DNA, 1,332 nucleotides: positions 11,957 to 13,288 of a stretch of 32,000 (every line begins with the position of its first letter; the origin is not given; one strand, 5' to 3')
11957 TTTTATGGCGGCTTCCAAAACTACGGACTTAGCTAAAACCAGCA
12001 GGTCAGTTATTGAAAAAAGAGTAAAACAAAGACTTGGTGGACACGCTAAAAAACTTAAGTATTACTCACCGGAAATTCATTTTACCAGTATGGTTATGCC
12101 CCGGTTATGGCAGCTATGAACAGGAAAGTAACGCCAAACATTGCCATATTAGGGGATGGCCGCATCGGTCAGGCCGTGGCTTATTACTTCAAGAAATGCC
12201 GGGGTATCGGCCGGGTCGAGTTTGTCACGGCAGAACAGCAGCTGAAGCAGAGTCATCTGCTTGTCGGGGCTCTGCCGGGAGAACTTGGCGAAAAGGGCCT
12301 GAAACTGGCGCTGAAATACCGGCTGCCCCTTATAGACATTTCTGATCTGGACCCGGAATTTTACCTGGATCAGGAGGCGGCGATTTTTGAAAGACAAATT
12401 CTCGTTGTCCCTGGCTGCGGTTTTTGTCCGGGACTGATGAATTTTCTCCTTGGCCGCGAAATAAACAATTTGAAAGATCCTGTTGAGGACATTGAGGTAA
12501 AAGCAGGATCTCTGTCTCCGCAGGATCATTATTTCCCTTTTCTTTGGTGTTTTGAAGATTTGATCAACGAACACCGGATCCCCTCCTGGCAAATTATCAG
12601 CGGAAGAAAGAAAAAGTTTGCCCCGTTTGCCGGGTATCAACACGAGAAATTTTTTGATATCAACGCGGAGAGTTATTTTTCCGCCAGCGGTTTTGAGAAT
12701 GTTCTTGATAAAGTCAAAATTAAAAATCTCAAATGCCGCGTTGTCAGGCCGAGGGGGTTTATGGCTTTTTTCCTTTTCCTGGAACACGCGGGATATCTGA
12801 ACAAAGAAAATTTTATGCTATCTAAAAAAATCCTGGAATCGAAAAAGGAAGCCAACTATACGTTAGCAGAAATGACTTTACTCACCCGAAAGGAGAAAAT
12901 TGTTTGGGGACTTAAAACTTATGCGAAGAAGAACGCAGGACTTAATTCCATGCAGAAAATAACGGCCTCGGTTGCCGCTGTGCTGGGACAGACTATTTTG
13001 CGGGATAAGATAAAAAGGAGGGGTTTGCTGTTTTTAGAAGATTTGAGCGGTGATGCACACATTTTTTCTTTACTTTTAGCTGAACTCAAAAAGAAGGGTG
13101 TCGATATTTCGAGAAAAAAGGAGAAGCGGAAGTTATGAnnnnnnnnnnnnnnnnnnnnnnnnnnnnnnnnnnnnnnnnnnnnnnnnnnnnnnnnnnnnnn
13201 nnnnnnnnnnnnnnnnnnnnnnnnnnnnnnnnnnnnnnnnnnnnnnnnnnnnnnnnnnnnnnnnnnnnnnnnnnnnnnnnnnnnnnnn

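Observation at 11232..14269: Translationally coupled speE / saccharopine-dehydrogenase-like / SET methyltransferase / TPR operon: three different primary-amine-modifying chemistries in one unit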

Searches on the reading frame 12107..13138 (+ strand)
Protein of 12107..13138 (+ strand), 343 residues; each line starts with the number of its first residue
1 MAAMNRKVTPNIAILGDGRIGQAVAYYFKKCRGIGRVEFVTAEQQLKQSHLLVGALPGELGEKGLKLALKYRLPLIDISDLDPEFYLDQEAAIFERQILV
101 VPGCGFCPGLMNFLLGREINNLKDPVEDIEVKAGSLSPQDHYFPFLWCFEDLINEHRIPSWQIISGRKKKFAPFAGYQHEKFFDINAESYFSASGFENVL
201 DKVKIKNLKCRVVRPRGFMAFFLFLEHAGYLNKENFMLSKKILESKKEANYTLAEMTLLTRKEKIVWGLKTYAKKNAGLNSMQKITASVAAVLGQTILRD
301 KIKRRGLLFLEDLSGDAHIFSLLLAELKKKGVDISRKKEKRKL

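Call 8: search_protein_families(library=pfam, proteins=[window:12107-13138:+], max_evalue=0.01)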
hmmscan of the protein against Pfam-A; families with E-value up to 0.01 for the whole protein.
window:12107-13138:+ (343 aa): 1 family
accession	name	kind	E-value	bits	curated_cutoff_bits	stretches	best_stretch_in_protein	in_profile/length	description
PF16653.10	Sacchrp_dh_C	-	2.6e-10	41.3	31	1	105-332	1-265/265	Saccharopine dehydrogenase C-terminal domain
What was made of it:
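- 12116..13138 (+): SDHL: an NAD(P)-binding enzyme with the saccharopine-dehydrogenase fold, belonging to a new family (340 aa; an alternative in-frame ATG at 12107 gives 343 aa). ATGA overlap with the speE stop. Sacchrp_dh_C 41 bits (call 8).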

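Call 9: search_protein_families(library=ncbifam, proteins=[window:12107-13138:+], max_evalue=0.01)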
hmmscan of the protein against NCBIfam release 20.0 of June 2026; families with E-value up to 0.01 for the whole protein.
window:12107-13138:+ (343 aa): 0 families

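Call 15: search_solved_structures(query=window:12107-13138:+, max_evalue=1, show_alignments=2)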
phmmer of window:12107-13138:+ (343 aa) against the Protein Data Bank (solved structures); distinct sequences matched with E-value up to 1: 3.
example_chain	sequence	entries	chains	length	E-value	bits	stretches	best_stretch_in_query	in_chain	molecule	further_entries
3abi_A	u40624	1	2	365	3.6e-24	88.8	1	43-334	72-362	Putative uncharacterized protein PH1688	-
3ixq_A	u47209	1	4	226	0.8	12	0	45-108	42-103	Ribose-5-phosphate isomerase A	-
4ina_A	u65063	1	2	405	0.82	12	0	94-160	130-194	saccharopine dehydrogenase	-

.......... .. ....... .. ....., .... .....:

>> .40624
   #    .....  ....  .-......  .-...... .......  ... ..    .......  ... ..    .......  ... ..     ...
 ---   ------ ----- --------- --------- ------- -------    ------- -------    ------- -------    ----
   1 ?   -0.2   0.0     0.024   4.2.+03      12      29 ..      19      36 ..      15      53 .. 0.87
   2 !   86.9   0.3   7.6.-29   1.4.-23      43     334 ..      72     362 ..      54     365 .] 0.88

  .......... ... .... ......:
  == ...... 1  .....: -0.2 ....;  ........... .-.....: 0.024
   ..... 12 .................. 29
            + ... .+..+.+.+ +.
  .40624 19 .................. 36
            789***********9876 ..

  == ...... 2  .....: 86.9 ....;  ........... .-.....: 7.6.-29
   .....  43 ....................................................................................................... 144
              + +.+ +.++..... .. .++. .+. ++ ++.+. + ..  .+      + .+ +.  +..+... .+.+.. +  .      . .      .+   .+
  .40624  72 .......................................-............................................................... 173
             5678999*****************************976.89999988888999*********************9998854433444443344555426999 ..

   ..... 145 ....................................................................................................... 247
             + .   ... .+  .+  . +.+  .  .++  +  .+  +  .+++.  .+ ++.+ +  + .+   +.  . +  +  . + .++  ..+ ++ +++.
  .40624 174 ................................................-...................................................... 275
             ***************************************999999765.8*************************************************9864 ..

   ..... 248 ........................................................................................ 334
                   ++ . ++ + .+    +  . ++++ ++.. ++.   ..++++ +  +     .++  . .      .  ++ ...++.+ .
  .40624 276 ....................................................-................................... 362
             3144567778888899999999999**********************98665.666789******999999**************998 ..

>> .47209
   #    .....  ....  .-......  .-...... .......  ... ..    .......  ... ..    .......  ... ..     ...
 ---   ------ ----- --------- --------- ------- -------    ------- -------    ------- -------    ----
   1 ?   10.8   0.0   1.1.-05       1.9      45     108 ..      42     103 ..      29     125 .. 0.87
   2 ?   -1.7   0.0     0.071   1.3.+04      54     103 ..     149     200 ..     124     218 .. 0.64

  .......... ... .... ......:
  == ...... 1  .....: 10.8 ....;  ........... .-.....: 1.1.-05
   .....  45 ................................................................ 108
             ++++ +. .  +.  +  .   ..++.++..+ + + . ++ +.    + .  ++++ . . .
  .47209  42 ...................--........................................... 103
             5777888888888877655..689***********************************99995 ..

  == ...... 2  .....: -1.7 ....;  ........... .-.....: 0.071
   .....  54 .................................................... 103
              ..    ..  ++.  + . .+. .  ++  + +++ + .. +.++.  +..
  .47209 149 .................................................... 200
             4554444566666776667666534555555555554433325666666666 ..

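Call 17: find_homologous_proteins(query=window:12107-13138:+, max_evalue=0.00001)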
Query window:12107-13138:+ (343 aa): 193 proteins with E <= 0.00001 among 5020 candidates; the best 120 are listed.
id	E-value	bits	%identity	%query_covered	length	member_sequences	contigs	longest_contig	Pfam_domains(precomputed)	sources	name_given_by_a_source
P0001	1.0e-224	763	100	99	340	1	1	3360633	PF16653.11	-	-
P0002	4.3e-144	498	65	99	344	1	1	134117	-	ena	-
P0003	3.0e-139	482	65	96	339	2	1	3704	PF16653.11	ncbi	ncbi:MAG: hypothetical protein WC450_10760 [Candidatus Omnitrophota bacterium]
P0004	4.1e-138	478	63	99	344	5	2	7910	PF16653.11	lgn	-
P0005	1.2e-135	470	62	97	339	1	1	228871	-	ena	-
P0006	2.8e-135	469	63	98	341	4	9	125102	PF16653.11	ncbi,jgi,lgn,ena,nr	ncbi:MAG TPA: hypothetical protein PLT76_08380 [Candidatus Omnitrophota bacterium]|nr:hypothetical p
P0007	1.1e-123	431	59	95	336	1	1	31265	PF16653.11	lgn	-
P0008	4.1e-118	412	56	97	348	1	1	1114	PF16653.11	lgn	-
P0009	1.6e-116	407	55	99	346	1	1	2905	PF16653.11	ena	-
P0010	2.1e-116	407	56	95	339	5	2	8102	PF16653.11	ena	-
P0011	2.6e-116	407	56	96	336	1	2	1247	PF16653.11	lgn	-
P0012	6.1e-116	405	56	96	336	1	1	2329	PF16653.11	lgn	-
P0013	9.0e-116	405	59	95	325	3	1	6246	-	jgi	-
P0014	1.7e-115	404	56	95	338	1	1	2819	PF16653.11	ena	-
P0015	4.7e-115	402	55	98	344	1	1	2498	PF16653.11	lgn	-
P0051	1.3e-104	368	53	95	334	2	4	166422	-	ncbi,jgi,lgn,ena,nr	ncbi:MAG TPA: hypothetical protein PKL77_01105 [Candidatus Omnitrophota bacterium]|nr:hypothetical p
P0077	5.6e-100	353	54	89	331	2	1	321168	-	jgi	-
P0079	1.5e-99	351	47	95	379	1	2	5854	PF16653.11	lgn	-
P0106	1.5e-93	332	48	95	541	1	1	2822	PF16653.11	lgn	-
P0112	3.5e-91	324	46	95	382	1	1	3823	PF16653.11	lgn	-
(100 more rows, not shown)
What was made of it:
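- Checked: The 12116 start gives the ATGA overlap and the 340-aa product that matches the public gene call (P0001, call 17).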

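Call 18: find_encoding_contigs(protein=P0002, flank=6000, max_places=2)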
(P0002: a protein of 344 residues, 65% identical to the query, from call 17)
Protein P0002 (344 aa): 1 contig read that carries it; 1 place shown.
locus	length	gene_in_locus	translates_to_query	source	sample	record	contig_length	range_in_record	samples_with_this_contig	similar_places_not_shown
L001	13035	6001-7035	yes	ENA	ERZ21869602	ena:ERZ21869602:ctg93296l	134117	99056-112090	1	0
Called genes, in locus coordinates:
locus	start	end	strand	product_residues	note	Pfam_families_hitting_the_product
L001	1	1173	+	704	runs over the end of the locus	PF12770:CHAT, PF01364:Peptidase_C25 (faint)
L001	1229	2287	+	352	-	PF01544:CorA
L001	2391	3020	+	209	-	-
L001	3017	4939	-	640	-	PF02310:B12-binding (weak), PF04055:Radical_SAM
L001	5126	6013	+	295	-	PF17284:Spermine_synt_N, PF01564:Spermine_synth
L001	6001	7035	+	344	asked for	-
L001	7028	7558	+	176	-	PF00856:SET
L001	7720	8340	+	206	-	PF03704:BTAD (faint), PF13431:TPR_17 (weak), PF00515:TPR_1 (weak), PF07719:TPR_2 (weak), PF13181:TPR_8 (weak), PF13432:TPR_16 (weak), PF13414:TPR_11 (weak), PF00515:TPR_1 (weak), +10 more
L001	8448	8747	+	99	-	-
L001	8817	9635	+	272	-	PF08902:DUF1848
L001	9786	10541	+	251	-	PF00072:Response_reg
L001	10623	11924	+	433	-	PF04357:TamB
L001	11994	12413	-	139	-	-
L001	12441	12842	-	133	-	-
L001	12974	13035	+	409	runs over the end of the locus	-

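Call 19: find_encoding_contigs(protein=P0051, flank=6000, max_places=2)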
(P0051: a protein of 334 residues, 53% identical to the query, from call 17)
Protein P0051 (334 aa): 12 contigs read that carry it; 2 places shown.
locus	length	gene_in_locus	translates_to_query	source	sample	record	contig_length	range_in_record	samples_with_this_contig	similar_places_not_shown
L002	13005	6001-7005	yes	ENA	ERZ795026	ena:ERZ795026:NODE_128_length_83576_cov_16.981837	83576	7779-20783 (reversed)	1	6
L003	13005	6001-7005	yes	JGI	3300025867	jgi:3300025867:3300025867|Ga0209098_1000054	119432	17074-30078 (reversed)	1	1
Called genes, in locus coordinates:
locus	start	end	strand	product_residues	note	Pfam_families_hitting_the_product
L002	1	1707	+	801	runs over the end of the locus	PF03030:H_PPase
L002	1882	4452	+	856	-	PF00690:Cation_ATPase_N, PF00122:E1-E2_ATPase, PF00702:Hydrolase, PF13246:Cation_ATPase, PF00689:Cation_ATPase_C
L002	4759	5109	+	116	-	PF02675:AdoMet_dc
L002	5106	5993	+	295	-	PF17284:Spermine_synt_N, PF01564:Spermine_synth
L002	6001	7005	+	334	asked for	-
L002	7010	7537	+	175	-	PF00856:SET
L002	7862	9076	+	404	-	-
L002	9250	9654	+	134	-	PF00717:Peptidase_S24 (faint)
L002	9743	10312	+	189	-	PF20046:DUF6448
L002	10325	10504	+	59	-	PF01361:Tautomerase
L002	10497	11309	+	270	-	PF02110:HK, PF08543:Phos_pyr_kin (weak)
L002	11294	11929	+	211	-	PF02581:TMP-TENI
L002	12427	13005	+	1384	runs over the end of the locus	PF08241:Methyltransf_11 (faint), PF08242:Methyltransf_12 (faint), PF13649:Methyltransf_25 (faint), PF13847:Methyltransf_31 (faint)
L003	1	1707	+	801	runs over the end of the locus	PF03030:H_PPase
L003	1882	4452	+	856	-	PF00690:Cation_ATPase_N, PF00122:E1-E2_ATPase, PF00702:Hydrolase, PF13246:Cation_ATPase, PF00689:Cation_ATPase_C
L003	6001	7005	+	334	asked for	-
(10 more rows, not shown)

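Call 20: find_encoding_contigs(protein=P0077, flank=6000, max_places=2)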
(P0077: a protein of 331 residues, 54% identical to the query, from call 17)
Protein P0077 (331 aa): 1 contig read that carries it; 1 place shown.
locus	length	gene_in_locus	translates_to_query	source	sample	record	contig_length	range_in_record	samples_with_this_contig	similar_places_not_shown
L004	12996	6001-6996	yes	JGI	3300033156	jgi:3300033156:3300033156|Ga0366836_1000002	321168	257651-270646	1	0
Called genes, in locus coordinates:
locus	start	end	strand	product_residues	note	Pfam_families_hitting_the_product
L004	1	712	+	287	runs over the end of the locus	PF02706:Wzz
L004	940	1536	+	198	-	PF20803:PaaX_M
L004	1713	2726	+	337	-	PF01565:FAD_binding_4, PF02873:MurB_C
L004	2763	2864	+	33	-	-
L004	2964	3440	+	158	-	PF02482:Ribosomal_S30AE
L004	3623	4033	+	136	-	PF02675:AdoMet_dc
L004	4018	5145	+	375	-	PF01861:BpsA_C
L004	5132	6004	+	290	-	PF17284:Spermine_synt_N, PF01564:Spermine_synth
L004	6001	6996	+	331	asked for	-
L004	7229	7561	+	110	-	PF00583:Acetyltransf_1, PF13508:Acetyltransf_7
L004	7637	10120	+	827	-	PF07517:SecA_DEAD, PF01043:SecA_PP_bind, PF21090:P-loop_SecA, PF07516:SecA_SW, PF02810:SEC-C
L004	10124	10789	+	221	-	PF07758:DUF1614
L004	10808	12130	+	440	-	PF22599:SecDF_P1_head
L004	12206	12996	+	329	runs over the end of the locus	PF04545:Sigma70_r4, PF05066:HARE-HTH (weak)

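Call 24: find_related_loci(query=A1, collection=genome_contigs, flank=10000)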
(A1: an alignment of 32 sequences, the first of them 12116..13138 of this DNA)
Query A1 (340 aa) in genome_contigs; peptide patterns used: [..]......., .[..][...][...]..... (x = any residue, [..] = any of these).
82 stretches matched a pattern; 47 encode a relative of the query (tblastn E <= 1e-3); 47 distinct loci.
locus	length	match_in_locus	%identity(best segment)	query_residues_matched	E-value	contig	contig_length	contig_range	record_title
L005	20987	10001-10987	63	8-336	2e-143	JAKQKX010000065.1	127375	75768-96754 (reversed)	MAG: Candidatus Omnitrophota bacterium isolate USDV_maxbin.135_sub k141_1911964, whole genome shotgun sequence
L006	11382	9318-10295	64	8-333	2e-141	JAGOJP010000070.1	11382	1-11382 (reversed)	MAG: Candidatus Omnitrophota bacterium isolate Go_SlDig_bin_317 Go_SlDig_17160_length_11382_cov_4.189072, whole genome s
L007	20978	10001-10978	63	8-333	2e-140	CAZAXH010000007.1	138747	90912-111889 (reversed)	MAG TPA_asm: uncultured Planctomycetales bacterium isolate binchicken_co117_398 genome assembly, contig: NODE_152_length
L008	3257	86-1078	55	1-331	2e-123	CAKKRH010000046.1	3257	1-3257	Omnitrophica bacterium GWA2_41_15 isolate Hainich-H52-bin157-1 genome assembly, contig: H52-bin157_1_Hain_H52_02um_R3_29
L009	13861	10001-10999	55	1-333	2e-116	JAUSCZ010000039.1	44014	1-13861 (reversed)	MAG: Candidatus Omnitrophota bacterium isolate E14_concoct.bin.43 E14_k141_1358525, whole genome shotgun sequence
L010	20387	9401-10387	52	9-338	5e-113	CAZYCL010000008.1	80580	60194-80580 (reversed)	MAG TPA_asm: uncultured Planctomycetales bacterium isolate binchicken_co44_116 genome assembly, contig: NODE_596_length_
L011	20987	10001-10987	52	1-332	2e-111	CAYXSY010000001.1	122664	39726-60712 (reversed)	MAG TPA_asm: uncultured Planctomycetales bacterium isolate binchicken_co117_51 genome assembly, contig: NODE_212_length_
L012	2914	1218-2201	53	9-337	8e-114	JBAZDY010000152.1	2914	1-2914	MAG: Candidatus Omnitrophota bacterium isolate SO_2017_LW3_111 NODE_145681_length_2914_cov_3.242914_LW162_2017, whole ge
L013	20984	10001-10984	53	9-337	3e-109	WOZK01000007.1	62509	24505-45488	MAG: Candidatus Omnitrophota bacterium isolate WOFB22 NODE_163_length_62509_cov_57.278557, whole genome shotgun sequence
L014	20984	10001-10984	53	9-337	2e-109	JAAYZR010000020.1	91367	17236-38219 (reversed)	MAG: Candidatus Undivivens industriae isolate AS06rmzACSIP_339 544181_AS06, whole genome shotgun sequence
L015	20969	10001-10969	53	9-333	8e-111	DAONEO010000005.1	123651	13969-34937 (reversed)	MAG TPA_asm: Candidatus Omnitrophota bacterium isolate AMR_MDS_3867 NODE_73_length_123651_cov_21.463429, whole genome sh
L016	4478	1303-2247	53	6-322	2e-109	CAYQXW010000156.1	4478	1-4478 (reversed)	MAG TPA_asm: uncultured Planctomycetales bacterium isolate SRP220891_co4_133 genome assembly, contig: NODE_36145_length_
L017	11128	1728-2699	52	9-333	5e-108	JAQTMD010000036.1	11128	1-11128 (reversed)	MAG: Candidatus Omnitrophota bacterium isolate STA_32 NODE_11858_length_11128_cov_3.169257_Sandtown_A, whole genome shot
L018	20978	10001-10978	49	8-334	1e-106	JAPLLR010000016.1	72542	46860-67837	MAG: Candidatus Omnitrophota bacterium isolate LacPavin_0920_SED3_MAG_45_14 LacPavin_0920_SED3_scaffold_1684697, whole g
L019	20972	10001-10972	49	2-327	3e-106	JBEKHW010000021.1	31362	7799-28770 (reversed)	MAG: Candidatus Omnitrophota bacterium isolate SPRUCE 286 SPRUCE_286_21, whole genome shotgun sequence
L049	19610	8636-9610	38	2-331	3e-66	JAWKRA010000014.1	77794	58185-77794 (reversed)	MAG: Nannocystaceae bacterium isolate ABC2.134 ABC2.134.fa-14, whole genome shotgun sequence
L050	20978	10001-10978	35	9-331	5e-60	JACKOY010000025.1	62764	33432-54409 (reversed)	MAG: Spirochaetales bacterium isolate HK-STAS-SPIR-1 HK-STAS-SPIR-1_25, whole genome shotgun sequence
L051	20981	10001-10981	43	9-334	2e-84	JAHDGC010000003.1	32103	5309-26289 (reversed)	MAG: Saprospiraceae bacterium isolate MAG-37 RZ_3874, whole genome shotgun sequence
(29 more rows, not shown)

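Call 42: predict_structure(alignment_id=A1)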
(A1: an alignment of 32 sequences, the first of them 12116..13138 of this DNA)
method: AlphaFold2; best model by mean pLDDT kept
length: 340 residues; sequences in the alignment: 32
mean_pLDDT: 93.4   pTM: 0.90
mean pLDDT of the five models: 93.4, 93.2, 92.9, 92.8, 92.6
residues with pLDDT >= 90: 293; 70-90: 41; 50-70: 4; < 50: 2
segments of 3 or more residues with pLDDT < 50: none
pLDDT, mean of each block of 10 residues (from residue 1): 79 95 96 97 97 90 98 92 96 97 92 94 95 93 83 93 94 97 96 74 94 97 96 95 94 96 97 94 97 95 95 96 97 90
secondary structure, 60 per line:
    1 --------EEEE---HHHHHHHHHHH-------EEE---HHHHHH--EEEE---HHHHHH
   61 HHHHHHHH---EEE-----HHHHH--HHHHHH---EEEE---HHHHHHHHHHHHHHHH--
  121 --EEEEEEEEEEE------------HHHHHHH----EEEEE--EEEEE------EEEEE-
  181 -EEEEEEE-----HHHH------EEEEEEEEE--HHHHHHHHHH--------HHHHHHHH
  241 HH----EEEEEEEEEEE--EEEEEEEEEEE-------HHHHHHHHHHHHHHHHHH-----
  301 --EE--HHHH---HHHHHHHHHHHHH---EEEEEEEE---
elements in order: E9-12 H16-26 E34-36 H40-45 E48-51 H55-68 E72-74 H80-84 H87-92 E96-99 H103-118 E123-133 H146-152 E157-161 E164-168 E175-179 E182-188 H194-197 E204-212 H215-224 H233-242 E247-257 E260-270 H278-295 H307-310 H314-326 E330-337
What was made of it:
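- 12116..13138 (+): AF2 model with pLDDT 93.4 (call 42).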

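Call 49: fold_search(model_id=the predicted structure, library=pdb)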
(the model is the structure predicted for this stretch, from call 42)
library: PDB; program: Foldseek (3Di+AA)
matches with E <= 10: 1084; with E <= 0.001: 309
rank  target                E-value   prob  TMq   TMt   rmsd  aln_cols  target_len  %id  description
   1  3abi_B                2.3e-29  1.00  0.78  0.77   4.2       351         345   24  Crystal Structure of L-Lysine Dehydrogenase from Hyperthermophilic Archaeon Pyrococcus horikoshii (released 2009-12-29)
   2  3abi_A                2.6e-29  1.00  0.80  0.78   3.6       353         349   24  Crystal Structure of L-Lysine Dehydrogenase from Hyperthermophilic Archaeon Pyrococcus horikoshii (released 2009-12-29)
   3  8h4z_C                3.2e-21  1.00  0.75  0.67   4.7       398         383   16  Crystal structure of carboxyspermidine dehydrogenase from Helicobacter pylori in space group P21212 (released 2022-11-09)
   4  4ina_B                8.9e-21  1.00  0.78  0.68   4.3       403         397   15  Crystal Structure of the Q7MSS8_WOLSU protein from Wolinella succinogenes. Northeast Structural Genomics Consortium Ta (released 2013-01-16)
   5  8h4z_B                1.4e-20  1.00  0.74  0.66   4.8       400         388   18  Crystal structure of carboxyspermidine dehydrogenase from Helicobacter pylori in space group P21212 (released 2022-11-09)
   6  5l78_B                2.3e-20  1.00  0.77  0.61   5.7       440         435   15  Crystal structure of human aminoadipate semialdehyde synthase, saccharopine dehydrogenase domain (in NAD+ bound form) (released 2017-05-10)
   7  8h4z_A                2.3e-20  1.00  0.76  0.67   4.5       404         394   17  Crystal structure of carboxyspermidine dehydrogenase from Helicobacter pylori in space group P21212 (released 2022-11-09)
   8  8h50_B                3.2e-20  1.00  0.79  0.70   4.2       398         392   17  Crystal structure of carboxyspermidine dehydrogenase from Helicobacter pylori in space group C2221 (released 2022-11-09)
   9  5o1p                  4.3e-20  1.00  0.79  0.62   5.1       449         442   15  Crystal structure of human aminoadipate semialdehyde synthase, saccharopine dehydrogenase. (released 2017-06-28)
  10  8h4z_D                4.9e-20  1.00  0.75  0.66   4.9       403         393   17  Crystal structure of carboxyspermidine dehydrogenase from Helicobacter pylori in space group P21212 (released 2022-11-09)
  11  4ina_A                5.2e-20  1.00  0.76  0.67   4.6       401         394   16  Crystal Structure of the Q7MSS8_WOLSU protein from Wolinella succinogenes. Northeast Structural Genomics Consortium Ta (released 2013-01-16)
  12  5l76                  7.9e-20  1.00  0.79  0.63   4.3       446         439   15  Crystal structure of human aminoadipate semialdehyde synthase, saccharopine dehydrogenase domain (in apo form) (released 2017-05-10)
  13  8deb_A                1.1e-19  1.00  0.76  0.66   4.5       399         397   13  Bacteroides fragilis carboxyspermidine dehydrogenase (released 2023-08-02)
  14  5o1o_B                1.5e-19  1.00  0.81  0.64   4.8       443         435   15  Crystal structure of human aminoadipate semialdehyde synthase, saccharopine dehydrogenase domain with proline bound. (released 2017-06-28)
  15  8h50_C                1.5e-19  1.00  0.77  0.68   4.8       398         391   16  Crystal structure of carboxyspermidine dehydrogenase from Helicobacter pylori in space group C2221 (released 2022-11-09)
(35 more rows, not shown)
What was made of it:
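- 12116..13138 (+): Foldseek best match is 3ABI, P. horikoshii L-lysine dehydrogenase (E 2e-29, TM 0.8, 24% identity), followed by CASDH, AASS and saccharopine reductase (call 49).
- The SDH superfamily includes enzymes that act on lysine epsilon-amines (call 49). The closest characterised relative of SDHL is an L-lysine 6-dehydrogenase (calls 15, 49).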
